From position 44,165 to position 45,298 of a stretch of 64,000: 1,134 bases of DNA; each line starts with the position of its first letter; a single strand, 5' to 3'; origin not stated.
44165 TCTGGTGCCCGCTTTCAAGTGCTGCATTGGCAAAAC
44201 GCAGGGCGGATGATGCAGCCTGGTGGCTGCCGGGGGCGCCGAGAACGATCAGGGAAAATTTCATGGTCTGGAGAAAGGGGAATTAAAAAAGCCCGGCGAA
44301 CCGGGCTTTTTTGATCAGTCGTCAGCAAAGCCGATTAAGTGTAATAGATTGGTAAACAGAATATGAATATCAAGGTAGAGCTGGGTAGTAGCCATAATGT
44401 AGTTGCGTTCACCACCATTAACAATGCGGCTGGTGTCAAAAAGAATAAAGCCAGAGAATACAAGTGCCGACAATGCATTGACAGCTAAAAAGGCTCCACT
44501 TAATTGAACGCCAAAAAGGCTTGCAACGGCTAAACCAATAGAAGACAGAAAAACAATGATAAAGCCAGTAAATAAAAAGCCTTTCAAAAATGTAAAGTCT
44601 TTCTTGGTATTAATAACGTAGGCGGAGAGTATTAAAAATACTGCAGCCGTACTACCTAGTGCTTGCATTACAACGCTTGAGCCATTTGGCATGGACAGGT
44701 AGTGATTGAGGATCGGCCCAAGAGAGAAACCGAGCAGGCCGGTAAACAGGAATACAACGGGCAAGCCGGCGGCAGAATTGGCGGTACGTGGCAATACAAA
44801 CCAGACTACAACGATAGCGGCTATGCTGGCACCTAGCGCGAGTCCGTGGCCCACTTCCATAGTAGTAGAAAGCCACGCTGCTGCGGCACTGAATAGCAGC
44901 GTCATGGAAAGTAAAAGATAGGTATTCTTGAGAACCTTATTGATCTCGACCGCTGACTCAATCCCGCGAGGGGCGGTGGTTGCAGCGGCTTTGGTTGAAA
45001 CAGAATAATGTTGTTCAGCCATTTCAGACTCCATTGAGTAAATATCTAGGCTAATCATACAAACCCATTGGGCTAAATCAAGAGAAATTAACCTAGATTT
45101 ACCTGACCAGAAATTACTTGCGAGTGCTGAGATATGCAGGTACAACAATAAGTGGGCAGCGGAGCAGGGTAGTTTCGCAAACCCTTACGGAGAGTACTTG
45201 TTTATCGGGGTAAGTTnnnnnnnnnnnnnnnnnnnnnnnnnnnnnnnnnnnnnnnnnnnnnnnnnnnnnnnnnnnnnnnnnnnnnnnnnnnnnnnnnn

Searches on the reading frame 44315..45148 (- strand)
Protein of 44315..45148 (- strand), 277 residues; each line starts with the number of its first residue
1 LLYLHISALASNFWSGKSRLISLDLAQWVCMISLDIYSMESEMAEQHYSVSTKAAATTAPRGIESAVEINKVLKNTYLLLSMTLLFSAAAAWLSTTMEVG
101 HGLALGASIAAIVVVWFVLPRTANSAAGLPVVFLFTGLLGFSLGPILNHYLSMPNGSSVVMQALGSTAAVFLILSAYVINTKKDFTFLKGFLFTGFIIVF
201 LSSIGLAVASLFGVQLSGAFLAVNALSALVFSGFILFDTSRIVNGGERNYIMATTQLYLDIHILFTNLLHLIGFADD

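Call 55: search_protein_families(library=pfam, proteins=[window:44315-45148:-], max_evalue=0.00001)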
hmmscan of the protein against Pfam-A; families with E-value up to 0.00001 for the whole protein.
window:44315-45148:- (277 aa): 1 family
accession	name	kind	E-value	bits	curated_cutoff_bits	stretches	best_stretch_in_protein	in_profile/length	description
PF01027.25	Bax1-I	-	1.5e-42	146.2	34.1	1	70-271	1-206/207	Inhibitor of apoptosis-promoting Bax1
